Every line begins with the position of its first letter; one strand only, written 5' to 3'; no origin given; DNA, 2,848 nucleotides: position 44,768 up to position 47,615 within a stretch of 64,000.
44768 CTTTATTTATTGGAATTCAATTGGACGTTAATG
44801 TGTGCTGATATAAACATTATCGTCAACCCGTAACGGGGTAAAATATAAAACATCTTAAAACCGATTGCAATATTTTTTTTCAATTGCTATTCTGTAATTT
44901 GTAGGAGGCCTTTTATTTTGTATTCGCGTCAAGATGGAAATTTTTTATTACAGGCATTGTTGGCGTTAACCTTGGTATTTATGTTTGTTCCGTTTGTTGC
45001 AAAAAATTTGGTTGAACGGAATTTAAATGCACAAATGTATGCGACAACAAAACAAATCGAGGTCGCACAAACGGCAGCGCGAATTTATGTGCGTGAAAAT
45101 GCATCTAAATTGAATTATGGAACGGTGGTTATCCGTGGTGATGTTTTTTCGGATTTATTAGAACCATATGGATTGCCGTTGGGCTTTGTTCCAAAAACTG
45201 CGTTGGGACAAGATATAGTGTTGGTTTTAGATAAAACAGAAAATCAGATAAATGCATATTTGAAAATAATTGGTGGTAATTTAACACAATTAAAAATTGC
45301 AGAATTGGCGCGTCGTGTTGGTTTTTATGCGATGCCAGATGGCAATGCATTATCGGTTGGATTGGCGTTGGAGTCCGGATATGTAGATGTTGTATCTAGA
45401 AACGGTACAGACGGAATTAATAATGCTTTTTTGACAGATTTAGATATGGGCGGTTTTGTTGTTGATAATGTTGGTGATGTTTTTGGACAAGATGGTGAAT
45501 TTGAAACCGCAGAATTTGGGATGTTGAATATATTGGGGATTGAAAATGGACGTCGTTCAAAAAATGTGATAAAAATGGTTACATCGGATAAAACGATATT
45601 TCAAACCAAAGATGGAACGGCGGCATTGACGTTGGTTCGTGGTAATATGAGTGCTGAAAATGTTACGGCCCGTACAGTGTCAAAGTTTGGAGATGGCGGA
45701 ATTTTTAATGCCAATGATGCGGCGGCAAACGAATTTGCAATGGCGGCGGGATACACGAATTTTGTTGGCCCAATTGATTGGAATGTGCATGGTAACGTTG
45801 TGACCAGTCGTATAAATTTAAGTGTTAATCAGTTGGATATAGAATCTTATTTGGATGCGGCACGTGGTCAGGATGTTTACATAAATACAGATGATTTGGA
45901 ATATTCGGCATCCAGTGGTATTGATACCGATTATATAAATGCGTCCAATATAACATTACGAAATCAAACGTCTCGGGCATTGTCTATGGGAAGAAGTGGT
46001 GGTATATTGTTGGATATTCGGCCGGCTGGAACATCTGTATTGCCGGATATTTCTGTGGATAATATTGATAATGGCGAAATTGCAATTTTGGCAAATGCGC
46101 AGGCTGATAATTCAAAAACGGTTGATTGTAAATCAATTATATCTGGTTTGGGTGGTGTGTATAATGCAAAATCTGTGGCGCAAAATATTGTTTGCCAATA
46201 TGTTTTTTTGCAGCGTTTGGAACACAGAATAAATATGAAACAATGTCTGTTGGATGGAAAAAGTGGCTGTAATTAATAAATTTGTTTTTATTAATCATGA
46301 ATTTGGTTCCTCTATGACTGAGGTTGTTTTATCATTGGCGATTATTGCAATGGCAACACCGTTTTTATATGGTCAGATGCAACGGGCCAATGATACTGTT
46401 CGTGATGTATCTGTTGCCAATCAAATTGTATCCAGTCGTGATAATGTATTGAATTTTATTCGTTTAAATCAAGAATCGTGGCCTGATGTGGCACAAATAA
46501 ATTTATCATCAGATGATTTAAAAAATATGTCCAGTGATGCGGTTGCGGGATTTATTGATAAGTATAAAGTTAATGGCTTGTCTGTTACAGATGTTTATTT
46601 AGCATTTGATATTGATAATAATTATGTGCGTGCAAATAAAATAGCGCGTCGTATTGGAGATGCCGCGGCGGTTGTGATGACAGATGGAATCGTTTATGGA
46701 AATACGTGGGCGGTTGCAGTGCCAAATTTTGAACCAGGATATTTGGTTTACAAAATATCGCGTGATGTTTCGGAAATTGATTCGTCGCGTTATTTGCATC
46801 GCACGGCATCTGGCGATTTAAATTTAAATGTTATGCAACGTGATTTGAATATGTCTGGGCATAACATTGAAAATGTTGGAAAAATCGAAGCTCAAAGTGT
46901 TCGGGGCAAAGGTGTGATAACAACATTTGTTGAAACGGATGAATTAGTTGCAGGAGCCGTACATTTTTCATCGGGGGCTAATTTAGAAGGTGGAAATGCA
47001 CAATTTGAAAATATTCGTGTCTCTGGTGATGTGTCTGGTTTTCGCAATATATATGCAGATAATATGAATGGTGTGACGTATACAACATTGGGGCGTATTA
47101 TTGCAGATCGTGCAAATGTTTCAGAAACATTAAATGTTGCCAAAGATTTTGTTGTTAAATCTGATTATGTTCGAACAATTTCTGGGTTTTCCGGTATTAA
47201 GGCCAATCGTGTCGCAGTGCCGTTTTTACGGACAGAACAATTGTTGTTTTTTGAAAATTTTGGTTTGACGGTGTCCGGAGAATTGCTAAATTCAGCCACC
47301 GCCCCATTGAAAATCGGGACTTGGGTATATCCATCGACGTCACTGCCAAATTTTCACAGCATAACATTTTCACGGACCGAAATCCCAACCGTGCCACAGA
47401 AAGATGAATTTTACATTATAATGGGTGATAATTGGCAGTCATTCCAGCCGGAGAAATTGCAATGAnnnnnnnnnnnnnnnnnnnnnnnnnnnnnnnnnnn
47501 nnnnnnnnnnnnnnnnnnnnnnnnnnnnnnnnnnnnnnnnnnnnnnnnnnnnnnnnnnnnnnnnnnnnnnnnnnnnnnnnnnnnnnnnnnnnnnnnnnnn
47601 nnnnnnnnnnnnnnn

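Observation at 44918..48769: Three translationally coupled 400-450 aa proteins with prepilin-type N-termini and no assembly genes nearby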

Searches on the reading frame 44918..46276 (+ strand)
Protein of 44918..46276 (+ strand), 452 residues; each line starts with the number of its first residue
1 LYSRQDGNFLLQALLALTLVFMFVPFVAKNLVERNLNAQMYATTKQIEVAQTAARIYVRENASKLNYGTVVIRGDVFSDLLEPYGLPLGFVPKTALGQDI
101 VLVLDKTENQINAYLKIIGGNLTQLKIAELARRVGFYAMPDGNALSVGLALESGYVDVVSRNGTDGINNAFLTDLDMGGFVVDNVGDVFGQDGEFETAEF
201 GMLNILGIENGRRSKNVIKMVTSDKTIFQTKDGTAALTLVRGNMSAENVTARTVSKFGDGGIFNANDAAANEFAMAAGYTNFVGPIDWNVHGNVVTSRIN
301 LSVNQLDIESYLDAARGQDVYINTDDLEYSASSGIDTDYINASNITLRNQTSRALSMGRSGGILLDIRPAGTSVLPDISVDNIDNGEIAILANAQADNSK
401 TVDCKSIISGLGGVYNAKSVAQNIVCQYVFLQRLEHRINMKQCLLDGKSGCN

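Call 4: search_protein_families(library=pfam, proteins=[window:44918-46276:+], max_evalue=1)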
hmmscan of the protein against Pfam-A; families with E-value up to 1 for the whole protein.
window:44918-46276:+ (452 aa): 1 family
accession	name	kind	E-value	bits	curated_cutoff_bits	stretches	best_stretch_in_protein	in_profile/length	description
PF21983.2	NikA-like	-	0.04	14.5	27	1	91-126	34-69/72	Mobilization protein NikA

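Call 5: search_protein_families(library=ncbifam, proteins=[window:44918-46276:+], max_evalue=1)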
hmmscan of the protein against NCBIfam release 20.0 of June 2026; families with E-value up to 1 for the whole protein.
window:44918-46276:+ (452 aa): 0 families

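Call 16: find_homologous_proteins(query=window:44918-46276:+, max_evalue=0.001)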
Query window:44918-46276:+ (452 aa): 941 proteins with E <= 0.001 among 8000 candidates; the best 120 are listed.
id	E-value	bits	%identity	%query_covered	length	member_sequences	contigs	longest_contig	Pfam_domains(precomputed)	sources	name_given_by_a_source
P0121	3.0e-268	908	91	100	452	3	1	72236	-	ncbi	-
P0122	1.4e-203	694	74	92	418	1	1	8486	-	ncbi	-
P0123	3.7e-177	607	62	99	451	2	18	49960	-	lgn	-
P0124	1.4e-172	592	59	99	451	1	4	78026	-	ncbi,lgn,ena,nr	ncbi:MAG: hypothetical protein IJ560_02630 [Alphaproteobacteria bacterium]|nr:hypothetical protein [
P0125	1.9e-171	589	60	99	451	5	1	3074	-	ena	-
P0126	5.6e-169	581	58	99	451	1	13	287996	-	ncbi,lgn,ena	-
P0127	1.2e-168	579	60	99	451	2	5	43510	-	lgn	-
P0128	3.4e-168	578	57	99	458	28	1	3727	-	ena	-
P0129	7.1e-168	577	58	99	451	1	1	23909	-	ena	-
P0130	1.0e-167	576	58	100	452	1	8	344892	-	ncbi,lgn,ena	-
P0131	1.4e-167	576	57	99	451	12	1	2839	-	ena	-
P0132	1.6e-167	576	58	99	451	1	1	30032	-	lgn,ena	-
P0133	1.7e-167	576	58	100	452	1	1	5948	-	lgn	-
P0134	1.8e-167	576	58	99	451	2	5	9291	-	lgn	-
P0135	2.2e-167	575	58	99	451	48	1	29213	-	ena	-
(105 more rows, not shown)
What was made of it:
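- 44918..46276 (+): P1: 452 aa PilV-like pilin paralogue. Leader MYSRQDG, then NFLLQ with a conserved Gln at +5, Pro at +18, and four invariant C-terminal Cys (404, 426, 443, 451). 941 homologues (call 16).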

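Call 53: search_protein_families(library=phrogs, proteins=[window:44918-46276:+], max_evalue=1)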
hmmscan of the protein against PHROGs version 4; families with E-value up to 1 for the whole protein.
window:44918-46276:+ (452 aa): 0 families

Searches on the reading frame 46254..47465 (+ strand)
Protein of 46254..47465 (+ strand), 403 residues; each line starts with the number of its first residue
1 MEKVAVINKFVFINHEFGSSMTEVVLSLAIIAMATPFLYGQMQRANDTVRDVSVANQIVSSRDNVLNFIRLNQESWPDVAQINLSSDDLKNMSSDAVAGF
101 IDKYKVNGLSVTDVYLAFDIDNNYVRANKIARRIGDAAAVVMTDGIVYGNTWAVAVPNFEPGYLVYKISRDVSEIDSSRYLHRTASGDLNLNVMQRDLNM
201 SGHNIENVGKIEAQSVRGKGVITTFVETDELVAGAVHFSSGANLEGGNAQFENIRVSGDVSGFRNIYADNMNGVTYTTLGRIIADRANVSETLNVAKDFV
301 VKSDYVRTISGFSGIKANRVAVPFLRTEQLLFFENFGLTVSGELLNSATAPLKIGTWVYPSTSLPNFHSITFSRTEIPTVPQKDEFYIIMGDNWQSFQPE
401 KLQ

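Call 4: search_protein_families(library=pfam, proteins=[window:46254-47465:+], max_evalue=1)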
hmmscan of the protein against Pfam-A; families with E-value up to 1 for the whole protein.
window:46254-47465:+ (403 aa): 0 families

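Call 5: search_protein_families(library=ncbifam, proteins=[window:46254-47465:+], max_evalue=1)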
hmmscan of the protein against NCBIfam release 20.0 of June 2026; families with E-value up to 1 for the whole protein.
window:46254-47465:+ (403 aa): 2 families
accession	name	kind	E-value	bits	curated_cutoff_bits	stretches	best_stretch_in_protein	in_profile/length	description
NF001902.0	PRK00654.2-1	equivalog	0.067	11.7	845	1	90-158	154-224/492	glycogen synthase GlgA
NF047828.1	T3SSXpsI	equivalog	0.16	12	150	1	18-57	3-42/132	type II secretion system protein XpsI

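Call 17: find_homologous_proteins(query=window:46254-47465:+, max_evalue=0.001)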
Query window:46254-47465:+ (403 aa): 1026 proteins with E <= 0.001 among 8000 candidates; the best 120 are listed.
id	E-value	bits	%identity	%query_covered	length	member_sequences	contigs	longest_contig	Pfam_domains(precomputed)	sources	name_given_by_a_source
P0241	2.1e-259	878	100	99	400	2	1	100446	-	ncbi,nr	ncbi:MAG: hypothetical protein MJ187_01060 [Alphaproteobacteria bacterium]|nr:hypothetical protein [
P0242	2.3e-180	618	67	100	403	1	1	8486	-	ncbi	-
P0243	5.7e-143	495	55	99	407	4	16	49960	-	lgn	-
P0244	1.2e-141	490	55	98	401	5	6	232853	-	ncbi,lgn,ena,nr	ncbi:MAG: hypothetical protein IKW57_02275 [Alphaproteobacteria bacterium]|nr:hypothetical protein [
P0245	1.2e-140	487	55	98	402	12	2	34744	-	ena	-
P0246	2.8e-140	486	55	97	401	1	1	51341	-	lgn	-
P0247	2.9e-139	482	54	99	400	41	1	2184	-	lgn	-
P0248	1.5e-138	480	54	99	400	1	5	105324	-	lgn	-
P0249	2.6e-138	479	53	99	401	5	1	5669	-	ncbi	-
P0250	1.2e-137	477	55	97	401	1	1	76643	-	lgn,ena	-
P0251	1.2e-137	477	55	96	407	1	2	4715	-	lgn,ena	-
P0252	2.3e-137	476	55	97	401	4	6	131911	-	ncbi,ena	-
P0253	3.8e-137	475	55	94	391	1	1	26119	-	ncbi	-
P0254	4.9e-137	475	55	96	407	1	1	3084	-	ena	-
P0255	5.1e-137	475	56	95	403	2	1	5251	-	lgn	-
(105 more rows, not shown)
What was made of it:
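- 46254..47465 (+): P2: 403 aa PilV-like pilin paralogue (possible start GTG 46263). G|SSMTE, with invariant Gly -1, Glu +5 and Pro +18. 1026 homologues (call 17).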

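Call 38: find_encoding_contigs(protein=P0241, flank=10000, max_places=3)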
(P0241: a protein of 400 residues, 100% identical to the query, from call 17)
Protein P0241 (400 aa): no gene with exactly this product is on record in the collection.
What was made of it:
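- Tried and rejected: P0241 was not on record (call 38).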

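Call 53: search_protein_families(library=phrogs, proteins=[window:46254-47465:+], max_evalue=1)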
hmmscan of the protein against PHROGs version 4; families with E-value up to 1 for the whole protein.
window:46254-47465:+ (403 aa): 0 families
